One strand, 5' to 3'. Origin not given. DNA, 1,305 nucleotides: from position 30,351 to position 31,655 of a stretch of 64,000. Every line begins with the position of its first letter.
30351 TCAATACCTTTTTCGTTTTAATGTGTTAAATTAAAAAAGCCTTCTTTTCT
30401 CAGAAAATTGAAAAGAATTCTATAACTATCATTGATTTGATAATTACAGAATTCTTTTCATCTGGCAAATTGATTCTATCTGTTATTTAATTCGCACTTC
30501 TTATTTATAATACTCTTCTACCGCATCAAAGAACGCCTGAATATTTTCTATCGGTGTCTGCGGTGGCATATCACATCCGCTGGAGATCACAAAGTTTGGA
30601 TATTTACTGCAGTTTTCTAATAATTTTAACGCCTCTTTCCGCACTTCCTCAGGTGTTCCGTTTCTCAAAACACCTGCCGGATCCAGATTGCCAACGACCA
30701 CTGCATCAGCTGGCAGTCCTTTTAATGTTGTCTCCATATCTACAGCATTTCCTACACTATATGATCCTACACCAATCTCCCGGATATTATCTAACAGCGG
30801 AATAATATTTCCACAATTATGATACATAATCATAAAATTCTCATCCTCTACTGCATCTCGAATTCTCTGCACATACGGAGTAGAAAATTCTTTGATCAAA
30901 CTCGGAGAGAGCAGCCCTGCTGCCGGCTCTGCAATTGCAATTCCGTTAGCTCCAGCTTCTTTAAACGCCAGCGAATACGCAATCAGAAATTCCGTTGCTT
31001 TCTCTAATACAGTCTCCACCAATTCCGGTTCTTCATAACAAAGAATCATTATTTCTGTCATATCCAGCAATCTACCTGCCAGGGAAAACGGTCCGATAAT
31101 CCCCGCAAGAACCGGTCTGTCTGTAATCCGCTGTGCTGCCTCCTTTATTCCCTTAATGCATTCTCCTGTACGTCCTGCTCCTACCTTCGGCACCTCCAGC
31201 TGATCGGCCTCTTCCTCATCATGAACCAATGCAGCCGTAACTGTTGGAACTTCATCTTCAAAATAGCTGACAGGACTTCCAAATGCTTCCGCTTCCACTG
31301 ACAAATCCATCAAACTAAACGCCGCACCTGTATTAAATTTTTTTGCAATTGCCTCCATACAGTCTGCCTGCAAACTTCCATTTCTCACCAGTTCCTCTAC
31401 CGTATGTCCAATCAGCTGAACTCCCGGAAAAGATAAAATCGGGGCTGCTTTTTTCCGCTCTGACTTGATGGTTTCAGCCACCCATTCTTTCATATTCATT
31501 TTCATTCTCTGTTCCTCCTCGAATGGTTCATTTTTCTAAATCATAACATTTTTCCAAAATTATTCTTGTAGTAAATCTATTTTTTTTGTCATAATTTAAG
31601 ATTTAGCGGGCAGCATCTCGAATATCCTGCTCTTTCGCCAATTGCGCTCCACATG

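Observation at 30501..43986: Complete non-pyrrolysine MttB-family corrinoid methyltransferase system with no assignable substrate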

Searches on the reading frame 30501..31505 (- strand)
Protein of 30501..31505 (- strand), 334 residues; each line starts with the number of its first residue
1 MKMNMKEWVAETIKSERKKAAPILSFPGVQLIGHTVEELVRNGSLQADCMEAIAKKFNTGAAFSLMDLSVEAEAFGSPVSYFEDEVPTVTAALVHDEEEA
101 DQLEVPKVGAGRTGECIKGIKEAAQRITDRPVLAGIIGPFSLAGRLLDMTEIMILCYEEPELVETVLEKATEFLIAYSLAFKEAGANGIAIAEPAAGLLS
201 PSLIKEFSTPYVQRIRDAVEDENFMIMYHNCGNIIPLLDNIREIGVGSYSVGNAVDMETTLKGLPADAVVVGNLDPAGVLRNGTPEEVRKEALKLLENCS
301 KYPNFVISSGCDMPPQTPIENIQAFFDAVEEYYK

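Call 3: search_protein_families(library=pfam, proteins=[window:30501-31505:-])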
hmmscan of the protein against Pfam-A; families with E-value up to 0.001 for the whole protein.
window:30501-31505:- (334 aa): 1 family
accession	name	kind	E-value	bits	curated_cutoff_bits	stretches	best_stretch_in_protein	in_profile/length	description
PF01208.23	URO-D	-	1.4e-64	218.7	23.9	1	31-332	37-346/346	Uroporphyrinogen decarboxylase (URO-D)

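Call 4: search_protein_families(library=ncbifam, proteins=[window:30501-31505:-])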
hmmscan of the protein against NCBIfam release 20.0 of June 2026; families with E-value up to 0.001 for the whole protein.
window:30501-31505:- (334 aa): 5 families
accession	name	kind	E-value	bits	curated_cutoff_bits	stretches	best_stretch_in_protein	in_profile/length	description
NF004889.0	PRK06252.1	subfamily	1.1e-51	175.9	244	1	66-334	73-338/340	methylcobalamin:coenzyme M methyltransferase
TIGR01463.1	mtaA_cmuA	subfamily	2.9e-48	164.9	235.4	1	29-333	35-339/340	MtaA/CmuA family methyltransferase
NF040654.1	MtaA_Meth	equivalog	2.8e-42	144.8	400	1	42-334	42-337/337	methylcobamide:CoM methyltransferase MtaA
NF041608.1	methylcob_mtaseMtbA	equivalog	2.5e-39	135.3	600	1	66-331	73-336/339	methylcobamide:CoM methyltransferase MtbA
TIGR01464.1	hemE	equivalog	1.2e-24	86.9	302.95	1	47-330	50-337/338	uroporphyrinogen decarboxylase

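Call 46: search_solved_structures(query=window:30501-31505:-, max_evalue=0.001, show_alignments=2)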
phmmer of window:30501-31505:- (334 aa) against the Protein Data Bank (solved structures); distinct sequences matched with E-value up to 0.001: 19.
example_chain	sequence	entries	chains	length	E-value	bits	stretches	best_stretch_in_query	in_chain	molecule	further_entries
4ay7_A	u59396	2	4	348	7.9e-25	91.1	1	68-333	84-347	METHYLCOBALAMIN: COENZYME M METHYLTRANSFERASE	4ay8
3gw0_A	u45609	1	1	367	2.1e-13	53.6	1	55-332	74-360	Uroporphyrinogen decarboxylase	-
6w2o_A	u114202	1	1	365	3.6e-13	52.8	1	51-331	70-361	Uroporphyrinogen decarboxylase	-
4exq_A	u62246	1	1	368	8.4e-13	51.6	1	55-331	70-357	Uroporphyrinogen decarboxylase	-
2q6z_A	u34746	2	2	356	1.6e-12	50.6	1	55-332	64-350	Uroporphyrinogen decarboxylase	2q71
1r3q_A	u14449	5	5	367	1.9e-12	50.4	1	55-332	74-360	Uroporphyrinogen Decarboxylase | PROTEIN (UROPORPHYRINOGEN DECARBOXYLASE)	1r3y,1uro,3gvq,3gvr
3gvv_A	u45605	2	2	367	1.9e-12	50.4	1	55-332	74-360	Uroporphyrinogen decarboxylase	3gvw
1r3w_A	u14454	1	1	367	2e-12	50.3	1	55-332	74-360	Uroporphyrinogen Decarboxylase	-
3gw3_A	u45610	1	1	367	2.1e-12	50.2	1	55-332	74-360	Uroporphyrinogen decarboxylase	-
1jph_A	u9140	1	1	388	3.5e-12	49.5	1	55-332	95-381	UROPORPHYRINOGEN DECARBOXYLASE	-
1jpk_A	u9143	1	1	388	6.4e-12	48.7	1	55-332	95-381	UROPORPHYRINOGEN DECARBOXYLASE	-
1r3v_A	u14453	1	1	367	6.6e-12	48.6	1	55-332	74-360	Uroporphyrinogen Decarboxylase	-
1j93_A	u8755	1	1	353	7.7e-12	48.4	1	105-328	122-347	UROPORPHYRINOGEN DECARBOXYLASE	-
1r3r_A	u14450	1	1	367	9e-12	48.2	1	55-332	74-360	Uroporphyrinogen Decarboxylase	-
1jpi_A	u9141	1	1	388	1.6e-11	47.4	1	55-332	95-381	UROPORPHYRINOGEN DECARBOXYLASE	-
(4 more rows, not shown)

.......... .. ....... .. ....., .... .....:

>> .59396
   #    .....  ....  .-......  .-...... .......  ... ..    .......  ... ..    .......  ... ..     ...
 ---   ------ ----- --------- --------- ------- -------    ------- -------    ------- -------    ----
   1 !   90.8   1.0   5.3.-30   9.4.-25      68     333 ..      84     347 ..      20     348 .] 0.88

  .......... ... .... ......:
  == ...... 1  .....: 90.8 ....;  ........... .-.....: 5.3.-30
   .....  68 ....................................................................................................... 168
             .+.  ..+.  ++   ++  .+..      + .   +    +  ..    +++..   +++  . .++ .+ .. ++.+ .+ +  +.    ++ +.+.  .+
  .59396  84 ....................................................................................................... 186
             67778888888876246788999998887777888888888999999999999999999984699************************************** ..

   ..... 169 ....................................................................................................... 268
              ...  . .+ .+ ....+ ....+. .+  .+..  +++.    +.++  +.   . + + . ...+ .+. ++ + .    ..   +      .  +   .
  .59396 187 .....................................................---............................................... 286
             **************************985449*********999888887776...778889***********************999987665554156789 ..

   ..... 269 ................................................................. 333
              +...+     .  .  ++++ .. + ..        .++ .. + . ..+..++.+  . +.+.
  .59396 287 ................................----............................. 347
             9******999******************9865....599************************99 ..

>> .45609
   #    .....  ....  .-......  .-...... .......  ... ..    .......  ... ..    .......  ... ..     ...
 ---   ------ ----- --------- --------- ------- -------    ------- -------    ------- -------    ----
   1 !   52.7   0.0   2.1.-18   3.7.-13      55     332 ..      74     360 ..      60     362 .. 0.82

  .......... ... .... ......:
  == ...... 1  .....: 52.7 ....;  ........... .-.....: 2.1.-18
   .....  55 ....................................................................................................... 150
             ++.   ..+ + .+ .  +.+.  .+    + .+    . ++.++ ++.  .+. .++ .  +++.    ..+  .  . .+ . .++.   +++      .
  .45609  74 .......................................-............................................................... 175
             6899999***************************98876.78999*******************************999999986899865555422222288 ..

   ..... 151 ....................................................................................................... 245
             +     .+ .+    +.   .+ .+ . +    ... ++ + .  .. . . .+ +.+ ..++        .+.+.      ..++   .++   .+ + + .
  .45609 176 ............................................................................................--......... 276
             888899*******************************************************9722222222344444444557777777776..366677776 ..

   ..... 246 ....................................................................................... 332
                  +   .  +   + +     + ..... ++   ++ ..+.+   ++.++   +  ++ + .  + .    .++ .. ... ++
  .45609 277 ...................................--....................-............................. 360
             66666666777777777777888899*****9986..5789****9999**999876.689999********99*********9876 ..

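Call 47: find_homologous_proteins(query=window:30501-31505:-, max_evalue=1e-30)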
Query window:30501-31505:- (334 aa): 7998 proteins with E <= 1e-30 among 8000 candidates; the best 120 are listed.
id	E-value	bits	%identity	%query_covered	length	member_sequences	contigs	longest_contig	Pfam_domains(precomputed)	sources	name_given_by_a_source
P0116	1.8e-216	736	100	100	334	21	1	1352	PF01208.24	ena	-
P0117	2.2e-189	647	87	100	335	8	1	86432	PF01208.24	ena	-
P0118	6.1e-187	639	85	100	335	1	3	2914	PF01208.24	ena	-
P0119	9.6e-186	635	83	100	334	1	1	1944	PF01208.24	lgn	-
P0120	2.5e-185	633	84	99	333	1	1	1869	PF01208.24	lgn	-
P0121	1.2e-184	631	84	99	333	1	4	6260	PF01208.24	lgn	-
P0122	1.9e-184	630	84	100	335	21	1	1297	PF01208.24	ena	-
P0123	3.3e-184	630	84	99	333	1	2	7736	PF01208.24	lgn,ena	-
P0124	3.6e-184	629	84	99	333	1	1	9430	PF01208.24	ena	-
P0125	4.2e-184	629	82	100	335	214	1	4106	PF01208.24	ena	-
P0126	4.2e-184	629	84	99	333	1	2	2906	PF01208.24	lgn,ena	-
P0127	8.6e-184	628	84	99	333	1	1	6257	PF01208.24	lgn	-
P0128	2.9e-183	626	83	99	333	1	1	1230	PF01208.24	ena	-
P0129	3.0e-181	620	81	100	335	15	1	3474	PF01208.24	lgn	-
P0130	2.7e-180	617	79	100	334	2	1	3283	PF01208.24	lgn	-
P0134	2.1e-173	594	77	100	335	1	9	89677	PF01208.24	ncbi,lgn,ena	-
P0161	1.8e-168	578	74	100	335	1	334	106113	PF01208.24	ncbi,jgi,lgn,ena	-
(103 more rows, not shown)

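Call 48: find_encoding_contigs(protein=P0161, flank=8000, max_places=3)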
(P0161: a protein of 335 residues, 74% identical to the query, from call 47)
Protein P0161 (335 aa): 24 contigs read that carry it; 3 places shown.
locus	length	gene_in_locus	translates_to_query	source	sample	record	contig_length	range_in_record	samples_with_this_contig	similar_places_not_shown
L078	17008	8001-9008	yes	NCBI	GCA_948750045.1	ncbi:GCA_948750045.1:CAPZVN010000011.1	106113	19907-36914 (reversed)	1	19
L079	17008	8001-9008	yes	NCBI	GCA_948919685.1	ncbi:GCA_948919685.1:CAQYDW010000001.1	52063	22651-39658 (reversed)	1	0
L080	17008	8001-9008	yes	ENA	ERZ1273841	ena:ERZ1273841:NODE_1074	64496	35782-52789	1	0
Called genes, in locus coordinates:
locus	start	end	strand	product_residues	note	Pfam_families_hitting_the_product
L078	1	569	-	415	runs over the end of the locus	PF01548:DEDD_Tnp_IS110, PF02371:Transposase_20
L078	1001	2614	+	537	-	PF00496:SBP_bac_5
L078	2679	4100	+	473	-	PF01546:Peptidase_M20, PF07687:M20_dimer (weak)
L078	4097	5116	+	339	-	PF01408:GFO_IDH_MocA, PF22725:GFO_IDH_MocA_C3, PF02894:GFO_IDH_MocA_C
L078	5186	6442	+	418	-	PF03313:SDH_alpha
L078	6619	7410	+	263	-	PF02223:Thymidylate_kin (faint)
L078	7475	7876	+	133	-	PF00293:NUDIX, PF14815:NUDIX_4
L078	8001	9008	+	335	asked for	PF01208:URO-D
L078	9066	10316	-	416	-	PF10114:PocR, PF00165:HTH_AraC, PF12833:HTH_18, PF00165:HTH_AraC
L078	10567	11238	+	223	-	PF02607:B12-binding_2, PF02310:B12-binding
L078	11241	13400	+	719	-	PF00111:Fer2, PF17651:Raco_middle, PF14574:RACo_C_ter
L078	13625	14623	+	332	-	PF01208:URO-D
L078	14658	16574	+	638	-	PF18952:DUF5696, PF12905:Glyco_hydro_101, PF11308:Glyco_hydro_129 (faint)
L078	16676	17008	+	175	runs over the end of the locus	PF00293:NUDIX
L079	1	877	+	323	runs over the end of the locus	PF00005:ABC_tran, PF08352:oligo_HPY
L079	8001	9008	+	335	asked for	PF01208:URO-D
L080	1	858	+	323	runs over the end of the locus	PF00005:ABC_tran, PF08352:oligo_HPY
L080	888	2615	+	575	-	PF00496:SBP_bac_5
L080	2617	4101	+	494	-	PF01546:Peptidase_M20, PF07687:M20_dimer (weak)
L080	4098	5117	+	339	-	PF01408:GFO_IDH_MocA, PF22725:GFO_IDH_MocA_C3, PF02894:GFO_IDH_MocA_C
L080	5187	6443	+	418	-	PF03313:SDH_alpha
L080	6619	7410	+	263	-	PF02223:Thymidylate_kin (faint)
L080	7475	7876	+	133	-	PF00293:NUDIX, PF14815:NUDIX_4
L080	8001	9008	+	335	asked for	PF01208:URO-D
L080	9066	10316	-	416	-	PF10114:PocR, PF00165:HTH_AraC, PF12833:HTH_18, PF00165:HTH_AraC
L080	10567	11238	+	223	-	PF02607:B12-binding_2, PF02310:B12-binding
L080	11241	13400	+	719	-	PF00111:Fer2, PF17651:Raco_middle, PF14574:RACo_C_ter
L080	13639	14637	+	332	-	PF01208:URO-D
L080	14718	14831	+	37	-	-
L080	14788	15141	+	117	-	-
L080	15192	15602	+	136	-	PF00583:Acetyltransf_1, PF13673:Acetyltransf_10 (weak), PF08445:FR47 (weak), PF13508:Acetyltransf_7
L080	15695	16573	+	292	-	PF00795:CN_hydrolase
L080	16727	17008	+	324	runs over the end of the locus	PF02517:Rce1-like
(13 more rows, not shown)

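Call 49: find_encoding_contigs(protein=P0134, flank=8000, max_places=2)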
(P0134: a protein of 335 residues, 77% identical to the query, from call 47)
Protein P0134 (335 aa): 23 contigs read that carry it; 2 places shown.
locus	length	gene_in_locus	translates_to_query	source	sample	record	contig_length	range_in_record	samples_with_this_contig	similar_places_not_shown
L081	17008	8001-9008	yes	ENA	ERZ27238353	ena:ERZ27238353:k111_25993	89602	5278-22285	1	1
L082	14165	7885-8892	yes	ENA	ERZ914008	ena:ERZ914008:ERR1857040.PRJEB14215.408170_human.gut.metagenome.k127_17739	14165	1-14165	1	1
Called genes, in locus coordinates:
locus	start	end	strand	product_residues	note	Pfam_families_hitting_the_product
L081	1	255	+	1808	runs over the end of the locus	PF02018:CBM_4_9 (faint), PF03442:CBM_X2, PF18080:Gal_mutarotas_3, PF12905:Glyco_hydro_101, PF17451:Glyco_hyd_101C, PF21466:GH101_dom-5, PF07554:FIVAR (weak)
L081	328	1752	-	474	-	PF13091:PLDc_2, PF00614:PLDc (faint), PF13091:PLDc_2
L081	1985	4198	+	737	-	PF02378:PTS_EIIC, PF00367:PTS_EIIB, PF00358:PTS_EIIA_1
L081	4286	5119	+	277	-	PF03123:CAT_RBD, PF00874:PRD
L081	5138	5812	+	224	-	PF00072:Response_reg, PF00486:Trans_reg_C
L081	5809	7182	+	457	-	PF00672:HAMP (weak), PF00512:HisKA, PF02518:HATPase_c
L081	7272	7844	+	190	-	PF03413:PepSY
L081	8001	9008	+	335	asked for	PF01208:URO-D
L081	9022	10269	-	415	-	PF10114:PocR, PF00165:HTH_AraC, PF12833:HTH_18, PF00165:HTH_AraC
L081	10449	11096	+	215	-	PF02607:B12-binding_2, PF02310:B12-binding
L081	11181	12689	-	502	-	PF00239:Resolvase, PF07508:Recombinase, PF13408:Zn_ribbon_recom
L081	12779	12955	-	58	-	-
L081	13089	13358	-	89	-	-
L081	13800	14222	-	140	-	PF08281:Sigma70_r4_2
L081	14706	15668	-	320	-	PF00144:Beta-lactamase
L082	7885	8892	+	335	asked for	PF01208:URO-D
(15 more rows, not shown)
